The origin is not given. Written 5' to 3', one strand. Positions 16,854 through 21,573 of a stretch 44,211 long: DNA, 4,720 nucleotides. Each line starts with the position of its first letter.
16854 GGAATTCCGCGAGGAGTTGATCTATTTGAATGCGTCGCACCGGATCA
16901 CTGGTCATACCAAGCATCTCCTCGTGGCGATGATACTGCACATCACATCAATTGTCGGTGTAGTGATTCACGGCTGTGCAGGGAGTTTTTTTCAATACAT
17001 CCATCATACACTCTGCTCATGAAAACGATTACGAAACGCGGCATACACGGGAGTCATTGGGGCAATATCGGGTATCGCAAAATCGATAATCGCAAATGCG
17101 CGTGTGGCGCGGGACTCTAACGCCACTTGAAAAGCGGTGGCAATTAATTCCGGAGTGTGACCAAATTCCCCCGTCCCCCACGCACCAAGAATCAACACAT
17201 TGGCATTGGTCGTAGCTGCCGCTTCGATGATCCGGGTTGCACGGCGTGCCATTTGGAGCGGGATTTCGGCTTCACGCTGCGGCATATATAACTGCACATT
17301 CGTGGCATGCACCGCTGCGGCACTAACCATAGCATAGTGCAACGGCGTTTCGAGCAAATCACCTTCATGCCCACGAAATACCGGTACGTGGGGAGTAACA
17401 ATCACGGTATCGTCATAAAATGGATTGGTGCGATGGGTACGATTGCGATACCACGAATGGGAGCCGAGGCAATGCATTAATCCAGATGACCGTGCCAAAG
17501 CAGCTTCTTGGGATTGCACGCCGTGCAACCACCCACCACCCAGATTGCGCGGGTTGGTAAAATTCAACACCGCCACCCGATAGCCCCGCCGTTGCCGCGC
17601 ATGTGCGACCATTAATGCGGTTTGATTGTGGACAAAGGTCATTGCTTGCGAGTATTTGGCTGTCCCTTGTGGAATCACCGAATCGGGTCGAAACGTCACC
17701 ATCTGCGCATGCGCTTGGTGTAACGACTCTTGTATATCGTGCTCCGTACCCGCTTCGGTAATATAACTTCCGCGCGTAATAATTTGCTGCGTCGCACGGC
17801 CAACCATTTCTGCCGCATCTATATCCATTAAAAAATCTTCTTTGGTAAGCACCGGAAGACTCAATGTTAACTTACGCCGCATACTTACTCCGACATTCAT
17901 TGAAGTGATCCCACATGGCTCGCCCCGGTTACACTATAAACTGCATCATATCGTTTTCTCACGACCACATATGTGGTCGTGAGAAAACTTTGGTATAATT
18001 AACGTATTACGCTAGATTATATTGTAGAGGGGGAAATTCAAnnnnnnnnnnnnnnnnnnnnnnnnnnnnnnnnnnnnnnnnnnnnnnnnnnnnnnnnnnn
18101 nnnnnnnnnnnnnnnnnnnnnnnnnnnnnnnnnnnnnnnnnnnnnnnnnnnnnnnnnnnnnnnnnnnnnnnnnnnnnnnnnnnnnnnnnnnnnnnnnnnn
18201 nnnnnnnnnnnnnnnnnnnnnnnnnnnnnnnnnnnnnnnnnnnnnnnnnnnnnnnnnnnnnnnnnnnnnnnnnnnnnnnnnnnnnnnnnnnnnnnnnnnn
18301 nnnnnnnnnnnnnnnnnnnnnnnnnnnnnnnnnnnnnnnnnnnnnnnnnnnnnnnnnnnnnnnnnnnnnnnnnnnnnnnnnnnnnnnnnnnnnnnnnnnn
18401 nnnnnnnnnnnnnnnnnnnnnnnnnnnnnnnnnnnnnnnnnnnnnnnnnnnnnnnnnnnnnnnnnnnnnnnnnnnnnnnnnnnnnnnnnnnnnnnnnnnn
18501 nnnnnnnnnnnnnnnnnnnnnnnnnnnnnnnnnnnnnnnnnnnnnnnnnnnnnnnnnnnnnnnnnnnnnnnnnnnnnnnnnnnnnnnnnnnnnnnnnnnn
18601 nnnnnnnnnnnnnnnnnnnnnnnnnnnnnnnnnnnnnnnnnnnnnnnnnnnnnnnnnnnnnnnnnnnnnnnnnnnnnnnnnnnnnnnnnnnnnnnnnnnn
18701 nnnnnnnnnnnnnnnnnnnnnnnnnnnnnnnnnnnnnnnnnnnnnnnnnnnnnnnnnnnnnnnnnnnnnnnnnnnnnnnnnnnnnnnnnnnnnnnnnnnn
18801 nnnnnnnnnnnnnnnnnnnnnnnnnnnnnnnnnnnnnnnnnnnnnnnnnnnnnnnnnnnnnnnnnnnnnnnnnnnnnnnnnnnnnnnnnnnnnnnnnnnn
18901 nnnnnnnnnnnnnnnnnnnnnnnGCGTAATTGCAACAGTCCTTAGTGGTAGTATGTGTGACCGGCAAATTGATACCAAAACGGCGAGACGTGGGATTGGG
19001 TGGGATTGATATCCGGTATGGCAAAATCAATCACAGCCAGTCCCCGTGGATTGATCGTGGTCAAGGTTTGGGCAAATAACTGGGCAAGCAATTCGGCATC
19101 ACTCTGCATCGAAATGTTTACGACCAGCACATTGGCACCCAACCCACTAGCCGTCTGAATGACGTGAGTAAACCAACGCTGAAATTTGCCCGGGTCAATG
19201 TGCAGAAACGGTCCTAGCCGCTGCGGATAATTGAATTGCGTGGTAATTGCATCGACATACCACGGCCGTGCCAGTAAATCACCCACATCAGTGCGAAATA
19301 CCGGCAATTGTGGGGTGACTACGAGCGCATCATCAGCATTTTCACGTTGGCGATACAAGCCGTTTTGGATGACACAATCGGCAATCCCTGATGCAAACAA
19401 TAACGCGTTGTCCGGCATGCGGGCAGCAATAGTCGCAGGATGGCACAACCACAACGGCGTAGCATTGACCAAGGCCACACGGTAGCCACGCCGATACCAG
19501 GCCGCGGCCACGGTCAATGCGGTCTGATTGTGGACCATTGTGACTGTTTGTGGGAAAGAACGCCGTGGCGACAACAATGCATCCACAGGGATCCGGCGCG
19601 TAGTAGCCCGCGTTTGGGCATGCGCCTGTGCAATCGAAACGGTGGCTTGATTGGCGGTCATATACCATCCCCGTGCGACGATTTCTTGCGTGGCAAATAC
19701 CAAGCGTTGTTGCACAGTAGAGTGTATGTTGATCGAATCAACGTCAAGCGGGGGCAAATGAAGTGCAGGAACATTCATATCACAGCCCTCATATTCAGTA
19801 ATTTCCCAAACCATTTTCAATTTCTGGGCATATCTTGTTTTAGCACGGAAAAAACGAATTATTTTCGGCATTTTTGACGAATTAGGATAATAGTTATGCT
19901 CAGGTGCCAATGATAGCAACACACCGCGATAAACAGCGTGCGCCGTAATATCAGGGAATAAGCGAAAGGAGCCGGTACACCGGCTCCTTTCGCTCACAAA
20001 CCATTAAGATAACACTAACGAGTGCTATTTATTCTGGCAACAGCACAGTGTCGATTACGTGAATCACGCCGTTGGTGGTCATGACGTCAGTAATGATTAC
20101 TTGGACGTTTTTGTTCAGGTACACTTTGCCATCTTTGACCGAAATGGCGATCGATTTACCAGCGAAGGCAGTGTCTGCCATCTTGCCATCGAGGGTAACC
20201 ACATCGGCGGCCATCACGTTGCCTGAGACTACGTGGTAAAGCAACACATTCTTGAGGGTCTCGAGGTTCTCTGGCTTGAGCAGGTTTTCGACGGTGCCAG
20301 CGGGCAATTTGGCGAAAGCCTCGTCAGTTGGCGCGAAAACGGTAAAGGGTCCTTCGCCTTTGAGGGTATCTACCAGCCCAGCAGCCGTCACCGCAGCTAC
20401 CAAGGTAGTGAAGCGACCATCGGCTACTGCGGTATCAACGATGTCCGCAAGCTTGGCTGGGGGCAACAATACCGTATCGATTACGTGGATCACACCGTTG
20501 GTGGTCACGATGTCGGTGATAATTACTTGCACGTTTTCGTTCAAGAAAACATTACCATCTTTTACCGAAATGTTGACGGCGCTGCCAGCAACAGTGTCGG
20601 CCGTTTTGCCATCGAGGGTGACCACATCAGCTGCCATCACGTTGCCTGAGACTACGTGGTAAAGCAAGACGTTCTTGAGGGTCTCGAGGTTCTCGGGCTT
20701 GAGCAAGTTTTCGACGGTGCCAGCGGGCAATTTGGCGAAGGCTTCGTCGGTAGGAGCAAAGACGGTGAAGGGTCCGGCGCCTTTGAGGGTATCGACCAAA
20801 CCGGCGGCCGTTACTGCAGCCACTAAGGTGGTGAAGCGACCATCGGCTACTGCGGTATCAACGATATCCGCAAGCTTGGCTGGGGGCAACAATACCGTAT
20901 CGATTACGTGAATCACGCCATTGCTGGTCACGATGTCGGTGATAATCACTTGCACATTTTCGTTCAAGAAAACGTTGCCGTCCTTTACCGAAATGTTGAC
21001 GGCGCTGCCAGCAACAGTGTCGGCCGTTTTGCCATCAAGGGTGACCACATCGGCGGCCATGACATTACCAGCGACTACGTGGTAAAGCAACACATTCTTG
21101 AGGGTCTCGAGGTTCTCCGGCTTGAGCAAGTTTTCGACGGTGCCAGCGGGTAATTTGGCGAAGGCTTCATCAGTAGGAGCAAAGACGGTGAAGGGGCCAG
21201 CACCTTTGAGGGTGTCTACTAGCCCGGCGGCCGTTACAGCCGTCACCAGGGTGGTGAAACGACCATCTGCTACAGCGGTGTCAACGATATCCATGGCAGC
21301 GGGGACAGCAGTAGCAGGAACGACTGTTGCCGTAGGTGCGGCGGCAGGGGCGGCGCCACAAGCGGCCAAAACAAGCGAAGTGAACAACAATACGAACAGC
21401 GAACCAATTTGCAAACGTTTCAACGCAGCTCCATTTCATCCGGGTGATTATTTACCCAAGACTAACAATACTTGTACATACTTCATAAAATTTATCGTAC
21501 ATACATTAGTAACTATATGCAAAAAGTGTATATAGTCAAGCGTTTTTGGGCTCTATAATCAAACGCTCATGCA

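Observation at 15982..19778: Candidate undescribed module: membrane HEPN sensor-nuclease, PARG-like macrodomain, HDAC-fold deacylase and pseudo-macrodomain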

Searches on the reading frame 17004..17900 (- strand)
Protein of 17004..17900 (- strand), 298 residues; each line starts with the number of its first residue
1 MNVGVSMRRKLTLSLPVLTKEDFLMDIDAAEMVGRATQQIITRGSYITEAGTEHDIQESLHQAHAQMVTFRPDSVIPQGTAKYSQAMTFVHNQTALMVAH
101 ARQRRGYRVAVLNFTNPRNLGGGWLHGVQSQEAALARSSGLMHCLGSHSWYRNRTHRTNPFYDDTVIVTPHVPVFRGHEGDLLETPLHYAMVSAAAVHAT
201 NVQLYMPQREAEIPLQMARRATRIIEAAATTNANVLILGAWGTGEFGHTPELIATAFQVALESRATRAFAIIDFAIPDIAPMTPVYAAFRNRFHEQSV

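Call 3: search_protein_families(library=pfam, proteins=[window:17004-17900:-], max_evalue=0.1)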
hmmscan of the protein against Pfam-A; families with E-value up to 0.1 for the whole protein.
window:17004-17900:- (298 aa): 1 family
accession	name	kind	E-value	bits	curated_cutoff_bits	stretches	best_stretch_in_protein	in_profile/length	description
PF10021.15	PARG_cat_microb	-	8.9e-30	104.4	23.5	1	36-176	3-145/146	Microbial-type PARG, catalytic domain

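Call 4: search_protein_families(library=ncbifam, proteins=[window:17004-17900:-], max_evalue=0.1)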
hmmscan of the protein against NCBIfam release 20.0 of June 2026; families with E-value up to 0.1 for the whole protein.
window:17004-17900:- (298 aa): 1 family
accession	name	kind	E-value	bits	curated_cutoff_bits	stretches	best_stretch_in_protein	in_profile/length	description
TIGR02452.1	TIGR02452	hypoth_equivalog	9.7e-53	179.4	50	1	35-290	4-265/266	TIGR02452 family protein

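Call 5: search_protein_families(library=padloc, proteins=[window:17004-17900:-], max_evalue=0.1)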
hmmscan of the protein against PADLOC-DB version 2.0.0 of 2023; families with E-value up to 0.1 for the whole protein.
window:17004-17900:- (298 aa): 0 families

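Call 32: search_solved_structures(query=window:17004-17900:-, max_evalue=0.01, show_alignments=2)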
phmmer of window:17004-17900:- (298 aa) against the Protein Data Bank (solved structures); distinct sequences matched with E-value up to 0.01: 8.
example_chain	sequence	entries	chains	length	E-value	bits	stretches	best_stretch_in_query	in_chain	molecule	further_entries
3sij_A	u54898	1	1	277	1.5e-31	113.4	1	33-294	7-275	poly(ADP-ribose) glycohydrolase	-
3sig_A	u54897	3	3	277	6.6e-31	111.3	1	33-294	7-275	poly(ADP-ribose) glycohydrolase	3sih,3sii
5zdd_A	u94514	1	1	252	1.7e-30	109.9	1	90-293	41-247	Poly ADP-ribose glycohydrolase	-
5zdb_A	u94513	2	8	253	1.7e-30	109.9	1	90-293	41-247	Poly ADP-ribose glycohydrolase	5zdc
5zda_A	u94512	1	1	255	1.8e-30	109.9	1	90-293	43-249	poly ADP-ribose glycohydrolase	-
5zde_C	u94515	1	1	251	1.8e-30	109.9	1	90-293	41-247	Poly ADP-ribose glycohydrolase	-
5zdf_A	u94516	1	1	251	3.1e-30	109.1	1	90-293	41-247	Poly ADP-ribose glycohydrolase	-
5zdg_C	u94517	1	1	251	4.5e-30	108.5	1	90-293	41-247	Poly APD-ribose glycohydrolase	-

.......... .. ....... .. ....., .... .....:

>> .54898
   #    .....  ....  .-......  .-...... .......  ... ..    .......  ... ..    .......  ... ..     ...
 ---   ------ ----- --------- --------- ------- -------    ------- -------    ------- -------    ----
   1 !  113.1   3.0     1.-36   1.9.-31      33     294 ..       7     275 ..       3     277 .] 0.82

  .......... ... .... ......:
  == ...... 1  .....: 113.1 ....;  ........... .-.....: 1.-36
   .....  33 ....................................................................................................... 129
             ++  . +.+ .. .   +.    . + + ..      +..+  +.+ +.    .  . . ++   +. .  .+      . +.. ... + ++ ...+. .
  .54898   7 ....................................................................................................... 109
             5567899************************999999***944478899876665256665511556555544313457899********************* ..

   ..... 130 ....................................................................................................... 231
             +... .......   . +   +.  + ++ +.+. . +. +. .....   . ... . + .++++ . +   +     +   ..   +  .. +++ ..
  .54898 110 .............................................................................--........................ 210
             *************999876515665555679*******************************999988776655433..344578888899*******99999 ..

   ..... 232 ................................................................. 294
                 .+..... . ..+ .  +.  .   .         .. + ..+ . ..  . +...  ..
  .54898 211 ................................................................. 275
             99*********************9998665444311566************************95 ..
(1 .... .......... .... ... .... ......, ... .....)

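Call 66: search_dna_similar(query=window:17004-17900:-, collection=plasmids, mode=protein, max_rows=10)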
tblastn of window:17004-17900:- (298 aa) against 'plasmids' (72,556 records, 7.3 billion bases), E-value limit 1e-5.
Records with a match: 21; places in all: 21; records where one place covers at least 80% of the query: 1.
Best place of each record, by identity: <60% 21.
By first word of the organism name: Deinococcus 16; Streptomyces 1; Jeotgalibacillus 1; Aneurinibacillus 1; Brevibacillus 1; Paenibacillus 1.
By predicted mobility (MOB-suite, as given by PLSDB): mobilizable 16; non-mobilizable 5.
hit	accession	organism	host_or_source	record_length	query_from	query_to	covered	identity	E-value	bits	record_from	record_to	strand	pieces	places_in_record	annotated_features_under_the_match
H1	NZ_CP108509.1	Streptomyces sp. NBC_01237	-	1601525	33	261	77%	33.5%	1e-21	102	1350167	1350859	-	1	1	none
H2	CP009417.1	Jeotgalibacillus malaysiensis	-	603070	34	262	77%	32.1%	7e-25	111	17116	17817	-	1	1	hypothetical protein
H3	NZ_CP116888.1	Aneurinibacillus sp. Ricciae_BoGa-3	whole organism,Plant material,Lab grown ...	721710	25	265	81%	30.3%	2e-22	103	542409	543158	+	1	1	TIGR02452 family protein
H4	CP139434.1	Brevibacillus halotolerans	cell culture,freshwater soil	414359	33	263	78%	29.5%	1e-17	90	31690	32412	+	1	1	TIGR02452 family protein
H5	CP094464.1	Deinococcus radiodurans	prokaryote,soil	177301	85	265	61%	33.2%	2e-16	87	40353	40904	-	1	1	TIGR02452 family protein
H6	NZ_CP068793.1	Deinococcus radiodurans R1 = ATCC 13939 = DSM 20539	cell culture,Orsay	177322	85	265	61%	33.2%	2e-16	87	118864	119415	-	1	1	TIGR02452 family protein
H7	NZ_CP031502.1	Deinococcus radiodurans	Single cell,Irradiated ground pork and ...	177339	85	265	61%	33.2%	2e-16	87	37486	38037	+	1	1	TIGR02452 family protein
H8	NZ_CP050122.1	Deinococcus radiodurans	whole organism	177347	85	265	61%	33.2%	2e-16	87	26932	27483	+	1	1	TIGR02452 family protein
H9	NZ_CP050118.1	Deinococcus radiodurans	whole organism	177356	85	265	61%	33.2%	2e-16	87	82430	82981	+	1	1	TIGR02452 family protein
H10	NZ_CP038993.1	Deinococcus radiodurans R1 = ATCC 13939 = DSM 20539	cell culture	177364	85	265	61%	33.2%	2e-16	87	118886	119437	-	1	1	TIGR02452 family protein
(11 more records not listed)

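Call 67: search_protein_representatives(protein=window:17004-17900:-)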
Query: 298 residues. Proteins with E-value up to 0.001 (for the whole library): 5157; up to 1e-10: 2087; up to 1e-30: 46. The best 150 are listed.
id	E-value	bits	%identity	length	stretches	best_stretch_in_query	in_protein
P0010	6.4e-169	577.1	89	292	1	7-298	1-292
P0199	9.6e-70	251.8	45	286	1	7-296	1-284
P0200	1.0e-61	225.5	42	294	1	7-296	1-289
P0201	1.2e-58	215.5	43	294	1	12-296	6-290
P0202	7.4e-41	157.1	31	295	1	7-289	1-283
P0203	3.9e-40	154.7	36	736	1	30-291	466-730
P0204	1.7e-38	149.3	33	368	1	28-294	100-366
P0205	4.3e-38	148.0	34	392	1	29-279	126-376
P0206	5.6e-38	147.7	37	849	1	31-294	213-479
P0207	7.3e-38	147.3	36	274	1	34-292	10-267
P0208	2.4e-35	139.0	37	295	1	33-286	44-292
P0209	5.5e-35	137.8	34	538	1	28-290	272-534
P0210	5.5e-35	137.8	31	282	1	24-291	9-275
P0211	1.0e-34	136.9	34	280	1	29-293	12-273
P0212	1.3e-34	136.6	35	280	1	28-293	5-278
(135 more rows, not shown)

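Call 69: find_encoding_contigs(protein=P0201, flank=8000, max_places=3)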
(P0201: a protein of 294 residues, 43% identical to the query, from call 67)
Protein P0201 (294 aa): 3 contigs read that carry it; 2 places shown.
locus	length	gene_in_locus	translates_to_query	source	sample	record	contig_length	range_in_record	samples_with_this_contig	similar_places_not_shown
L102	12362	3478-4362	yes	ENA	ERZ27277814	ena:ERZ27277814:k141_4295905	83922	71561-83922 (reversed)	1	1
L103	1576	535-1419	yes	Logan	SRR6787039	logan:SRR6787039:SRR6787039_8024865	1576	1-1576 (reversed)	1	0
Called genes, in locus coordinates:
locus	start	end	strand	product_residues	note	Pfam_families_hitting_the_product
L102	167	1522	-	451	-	PF13290:CHB_HEX_C_1, PF13287:Fn3_assoc, PF00753:Lactamase_B, PF19583:ODP (weak)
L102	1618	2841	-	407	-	PF12832:MFS_1_like, PF07690:MFS_1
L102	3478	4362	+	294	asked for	PF10021:PARG_cat_microb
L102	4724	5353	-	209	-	-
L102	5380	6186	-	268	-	PF14014:DUF4230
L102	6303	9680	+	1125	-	PF13195:DUF4011 (weak), PF01443:Viral_helicase1 (faint), PF13086:AAA_11, PF13245:AAA_19 (faint), PF13604:AAA_30 (weak), PF13086:AAA_11, PF13087:AAA_12 (faint)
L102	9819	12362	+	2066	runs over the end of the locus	PF13195:DUF4011, PF13086:AAA_11, PF13245:AAA_19 (faint), PF13604:AAA_30 (faint), PF13086:AAA_11 (weak), PF13087:AAA_12, PF18741:MTES_1575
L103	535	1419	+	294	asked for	PF10021:PARG_cat_microb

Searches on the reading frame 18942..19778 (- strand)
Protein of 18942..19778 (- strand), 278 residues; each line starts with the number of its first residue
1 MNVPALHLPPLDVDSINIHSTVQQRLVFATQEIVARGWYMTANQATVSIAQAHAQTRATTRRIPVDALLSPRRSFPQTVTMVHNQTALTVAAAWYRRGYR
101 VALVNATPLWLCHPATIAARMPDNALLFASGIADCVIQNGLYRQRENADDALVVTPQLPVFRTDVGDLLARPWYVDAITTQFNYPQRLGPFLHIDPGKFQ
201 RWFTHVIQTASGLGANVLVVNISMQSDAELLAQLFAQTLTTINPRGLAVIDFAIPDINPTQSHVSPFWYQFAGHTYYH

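Call 13: find_homologous_proteins(query=window:18942-19778:-)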
Query window:18942-19778:- (278 aa): 10 proteins with E <= 0.001 among 2698 candidates.
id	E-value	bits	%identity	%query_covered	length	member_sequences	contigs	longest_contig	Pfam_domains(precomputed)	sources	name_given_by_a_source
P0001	3.0e-182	622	99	100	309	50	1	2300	-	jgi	-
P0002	5.9e-168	575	91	100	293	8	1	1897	-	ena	-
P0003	1.1e-158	545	87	100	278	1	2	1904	-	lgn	-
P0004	1.3e-39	154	39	98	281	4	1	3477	-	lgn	-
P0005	8.2e-39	152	37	98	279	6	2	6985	-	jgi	jgi:uncharacterized protein (TIGR02452 family)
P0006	1.8e-34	137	36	95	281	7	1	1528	-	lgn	-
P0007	7.3e-25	106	35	96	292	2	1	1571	PF10021.16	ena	-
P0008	6.9e-24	103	35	96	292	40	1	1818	PF10021.16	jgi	jgi:uncharacterized protein (TIGR02452 family)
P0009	7.1e-24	103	33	96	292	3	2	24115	PF10021.16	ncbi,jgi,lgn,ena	-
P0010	1.3e-23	102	32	96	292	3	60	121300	PF10021.16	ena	-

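Call 53: find_encoding_contigs(protein=P0005, flank=8000, max_places=2)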
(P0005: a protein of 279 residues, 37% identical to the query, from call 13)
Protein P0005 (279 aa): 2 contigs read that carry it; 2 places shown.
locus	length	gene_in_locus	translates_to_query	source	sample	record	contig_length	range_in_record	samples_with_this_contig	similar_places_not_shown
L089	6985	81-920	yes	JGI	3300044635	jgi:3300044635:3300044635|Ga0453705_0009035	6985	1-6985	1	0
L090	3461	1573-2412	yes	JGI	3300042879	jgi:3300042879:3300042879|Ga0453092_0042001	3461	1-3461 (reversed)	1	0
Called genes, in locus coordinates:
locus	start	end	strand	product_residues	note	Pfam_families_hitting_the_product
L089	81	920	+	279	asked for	-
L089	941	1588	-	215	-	PF00850:Hist_deacetyl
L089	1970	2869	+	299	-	PF10021:PARG_cat_microb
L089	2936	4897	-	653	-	PF00920:ILVD_EDD_N, PF24877:ILV_EDD_C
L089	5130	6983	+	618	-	?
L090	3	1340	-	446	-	?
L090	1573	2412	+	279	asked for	-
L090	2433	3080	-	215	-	PF00850:Hist_deacetyl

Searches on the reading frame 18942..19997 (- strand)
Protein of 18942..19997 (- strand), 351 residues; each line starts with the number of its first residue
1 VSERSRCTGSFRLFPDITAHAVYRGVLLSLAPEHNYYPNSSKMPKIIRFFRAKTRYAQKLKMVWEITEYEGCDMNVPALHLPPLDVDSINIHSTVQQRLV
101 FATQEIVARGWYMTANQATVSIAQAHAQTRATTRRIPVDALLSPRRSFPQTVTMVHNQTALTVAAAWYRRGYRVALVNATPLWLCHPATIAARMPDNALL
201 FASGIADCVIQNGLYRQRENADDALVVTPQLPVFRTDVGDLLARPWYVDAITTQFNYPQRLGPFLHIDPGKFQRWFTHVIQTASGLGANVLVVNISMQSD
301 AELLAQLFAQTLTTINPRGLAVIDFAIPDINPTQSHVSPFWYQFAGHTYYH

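Call 3: search_protein_families(library=pfam, proteins=[window:18942-19997:-], max_evalue=0.1)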
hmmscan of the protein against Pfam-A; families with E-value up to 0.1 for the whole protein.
window:18942-19997:- (351 aa): 1 family
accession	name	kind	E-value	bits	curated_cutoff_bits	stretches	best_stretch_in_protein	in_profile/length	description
PF10021.15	PARG_cat_microb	-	0.01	16.7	23.5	1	103-178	4-81/146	Microbial-type PARG, catalytic domain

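Call 4: search_protein_families(library=ncbifam, proteins=[window:18942-19997:-], max_evalue=0.1)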
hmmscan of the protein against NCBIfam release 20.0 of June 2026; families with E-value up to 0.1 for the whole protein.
window:18942-19997:- (351 aa): 1 family
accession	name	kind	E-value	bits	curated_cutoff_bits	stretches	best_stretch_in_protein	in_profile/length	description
TIGR02452.1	TIGR02452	hypoth_equivalog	1.2e-08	34.9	50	1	102-338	5-262/266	TIGR02452 family protein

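Call 5: search_protein_families(library=padloc, proteins=[window:18942-19997:-], max_evalue=0.1)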
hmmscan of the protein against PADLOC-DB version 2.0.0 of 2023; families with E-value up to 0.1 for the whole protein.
window:18942-19997:- (351 aa): 0 families

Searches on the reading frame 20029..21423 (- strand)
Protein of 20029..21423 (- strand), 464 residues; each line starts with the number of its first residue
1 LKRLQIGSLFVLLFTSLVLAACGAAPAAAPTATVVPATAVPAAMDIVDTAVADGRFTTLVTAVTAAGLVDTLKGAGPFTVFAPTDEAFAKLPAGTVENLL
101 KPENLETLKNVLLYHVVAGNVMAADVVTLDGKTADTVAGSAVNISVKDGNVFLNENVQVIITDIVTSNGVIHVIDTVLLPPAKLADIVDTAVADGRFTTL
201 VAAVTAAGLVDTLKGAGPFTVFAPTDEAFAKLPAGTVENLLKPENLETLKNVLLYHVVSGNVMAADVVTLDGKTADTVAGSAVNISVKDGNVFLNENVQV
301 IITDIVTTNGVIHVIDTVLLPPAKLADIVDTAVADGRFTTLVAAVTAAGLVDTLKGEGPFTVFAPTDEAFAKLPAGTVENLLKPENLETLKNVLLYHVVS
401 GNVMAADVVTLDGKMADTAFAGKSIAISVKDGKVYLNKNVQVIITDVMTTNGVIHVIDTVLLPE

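Call 26: search_protein_families(library=pfam, proteins=[window:20029-21423:-], max_evalue=0.00001)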
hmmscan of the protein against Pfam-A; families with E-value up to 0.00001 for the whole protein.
window:20029-21423:- (464 aa): 2 families
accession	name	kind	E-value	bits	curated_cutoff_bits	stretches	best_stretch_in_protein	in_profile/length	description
PF02469.27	Fasciclin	-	1.8e-116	383.9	22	3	196-321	2-123/123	Fasciclin domain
PF13464.11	RodZ_C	-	7.7e-07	29.4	23.9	0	96-138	21-62/72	RodZ C-terminal domain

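Call 74: search_protein_families(library=padloc, proteins=[window:20029-21423:-], max_evalue=0.00001)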
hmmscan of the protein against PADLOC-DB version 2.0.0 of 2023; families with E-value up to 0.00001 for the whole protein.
window:20029-21423:- (464 aa): 0 families
